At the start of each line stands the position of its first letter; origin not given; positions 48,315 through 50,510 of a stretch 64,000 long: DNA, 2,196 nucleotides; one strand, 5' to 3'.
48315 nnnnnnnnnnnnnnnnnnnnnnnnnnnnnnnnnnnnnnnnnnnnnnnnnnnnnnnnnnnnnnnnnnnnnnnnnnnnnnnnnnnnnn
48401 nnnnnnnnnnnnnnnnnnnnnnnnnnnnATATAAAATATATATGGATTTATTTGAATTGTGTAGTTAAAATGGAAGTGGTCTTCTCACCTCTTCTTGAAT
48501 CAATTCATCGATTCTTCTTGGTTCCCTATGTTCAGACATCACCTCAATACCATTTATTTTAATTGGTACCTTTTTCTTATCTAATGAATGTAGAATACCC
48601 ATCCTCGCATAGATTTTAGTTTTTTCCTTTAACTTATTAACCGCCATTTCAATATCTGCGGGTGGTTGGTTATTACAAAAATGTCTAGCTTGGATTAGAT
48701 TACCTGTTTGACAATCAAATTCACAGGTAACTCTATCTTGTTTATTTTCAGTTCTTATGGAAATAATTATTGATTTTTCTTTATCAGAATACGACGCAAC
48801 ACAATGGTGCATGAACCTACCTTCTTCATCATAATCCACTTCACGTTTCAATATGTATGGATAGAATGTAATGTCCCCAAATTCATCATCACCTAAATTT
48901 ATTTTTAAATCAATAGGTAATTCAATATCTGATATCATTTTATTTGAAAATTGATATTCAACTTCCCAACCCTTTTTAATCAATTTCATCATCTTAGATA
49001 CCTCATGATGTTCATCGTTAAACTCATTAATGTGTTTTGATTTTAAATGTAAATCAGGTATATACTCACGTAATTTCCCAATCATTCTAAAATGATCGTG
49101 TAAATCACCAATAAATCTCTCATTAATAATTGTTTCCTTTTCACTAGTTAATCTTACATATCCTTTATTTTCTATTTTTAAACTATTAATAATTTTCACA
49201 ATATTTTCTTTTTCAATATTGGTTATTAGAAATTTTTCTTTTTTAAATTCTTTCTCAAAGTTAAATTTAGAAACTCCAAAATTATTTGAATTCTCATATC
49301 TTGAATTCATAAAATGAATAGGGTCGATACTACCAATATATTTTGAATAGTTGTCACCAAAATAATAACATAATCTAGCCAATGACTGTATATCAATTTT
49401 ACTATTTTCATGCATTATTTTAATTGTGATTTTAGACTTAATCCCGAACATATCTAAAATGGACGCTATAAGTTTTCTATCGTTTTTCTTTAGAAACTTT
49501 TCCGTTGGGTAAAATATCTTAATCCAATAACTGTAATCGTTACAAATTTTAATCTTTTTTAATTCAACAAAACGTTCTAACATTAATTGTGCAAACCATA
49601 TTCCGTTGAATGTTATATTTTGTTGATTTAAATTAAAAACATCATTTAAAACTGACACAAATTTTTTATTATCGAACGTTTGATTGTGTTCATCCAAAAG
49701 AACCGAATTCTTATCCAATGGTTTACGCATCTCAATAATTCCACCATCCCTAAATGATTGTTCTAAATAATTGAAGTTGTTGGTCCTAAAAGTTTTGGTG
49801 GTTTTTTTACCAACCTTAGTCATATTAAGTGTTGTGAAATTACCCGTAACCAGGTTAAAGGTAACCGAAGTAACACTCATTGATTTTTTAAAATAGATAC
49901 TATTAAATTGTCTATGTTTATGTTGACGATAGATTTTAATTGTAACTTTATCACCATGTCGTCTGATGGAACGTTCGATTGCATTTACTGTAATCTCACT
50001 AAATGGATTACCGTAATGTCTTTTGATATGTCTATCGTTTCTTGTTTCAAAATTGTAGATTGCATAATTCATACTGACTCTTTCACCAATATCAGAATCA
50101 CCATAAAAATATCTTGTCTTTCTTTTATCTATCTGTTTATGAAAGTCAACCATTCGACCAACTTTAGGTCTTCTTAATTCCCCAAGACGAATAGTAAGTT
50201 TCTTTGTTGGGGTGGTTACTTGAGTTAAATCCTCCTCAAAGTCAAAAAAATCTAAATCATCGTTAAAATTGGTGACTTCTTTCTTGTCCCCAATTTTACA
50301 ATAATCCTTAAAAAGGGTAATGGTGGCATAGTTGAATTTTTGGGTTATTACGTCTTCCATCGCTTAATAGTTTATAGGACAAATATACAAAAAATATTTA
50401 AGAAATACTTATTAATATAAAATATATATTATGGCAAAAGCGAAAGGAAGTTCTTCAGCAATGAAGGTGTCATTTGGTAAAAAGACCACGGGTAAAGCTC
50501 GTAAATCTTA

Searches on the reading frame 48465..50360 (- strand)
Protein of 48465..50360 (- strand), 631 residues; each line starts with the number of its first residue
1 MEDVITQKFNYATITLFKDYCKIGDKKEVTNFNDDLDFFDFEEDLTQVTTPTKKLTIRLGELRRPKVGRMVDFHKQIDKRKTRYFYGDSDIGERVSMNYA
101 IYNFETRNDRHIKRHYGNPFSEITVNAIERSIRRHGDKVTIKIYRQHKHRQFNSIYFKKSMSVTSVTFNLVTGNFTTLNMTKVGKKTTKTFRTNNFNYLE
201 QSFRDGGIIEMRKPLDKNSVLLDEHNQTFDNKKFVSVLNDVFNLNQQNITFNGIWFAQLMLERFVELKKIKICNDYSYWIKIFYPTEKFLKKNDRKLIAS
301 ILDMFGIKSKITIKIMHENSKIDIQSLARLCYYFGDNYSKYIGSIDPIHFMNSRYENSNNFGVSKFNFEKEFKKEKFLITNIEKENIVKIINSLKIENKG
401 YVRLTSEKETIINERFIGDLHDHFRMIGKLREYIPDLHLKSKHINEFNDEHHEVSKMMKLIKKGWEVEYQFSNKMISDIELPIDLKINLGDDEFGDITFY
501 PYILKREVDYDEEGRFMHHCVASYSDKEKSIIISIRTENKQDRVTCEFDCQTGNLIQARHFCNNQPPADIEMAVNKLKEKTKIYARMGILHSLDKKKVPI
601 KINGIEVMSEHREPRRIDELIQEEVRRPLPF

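Call 13: search_protein_families(library=pfam, proteins=[window:48465-50360:-], max_evalue=0.001)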
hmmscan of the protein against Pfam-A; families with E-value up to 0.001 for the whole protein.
window:48465-50360:- (631 aa): 1 family
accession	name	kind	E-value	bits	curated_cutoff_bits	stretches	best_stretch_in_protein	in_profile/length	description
PF14284.11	PcfJ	-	1.9e-11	44.4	25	1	493-568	60-141/147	PcfJ-like protein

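Call 14: search_dna_similar(query=window:48465-50360:-, collection=phages, mode=protein, max_rows=15)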
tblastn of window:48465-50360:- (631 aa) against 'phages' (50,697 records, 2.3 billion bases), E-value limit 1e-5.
No match.
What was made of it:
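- Tried and rejected: A tblastn of the 631-aa neighbour, meant to place the phage, found nothing (call 14).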

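Call 102: search_protein_families(library=phrogs, proteins=[window:48465-50360:-], max_evalue=0.00001)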
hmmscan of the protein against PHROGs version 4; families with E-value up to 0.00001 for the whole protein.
window:48465-50360:- (631 aa): 1 family
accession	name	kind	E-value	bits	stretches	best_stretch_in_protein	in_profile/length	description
phrog_3169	-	unknown function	6.5e-07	29.8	1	512-583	394-468/474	-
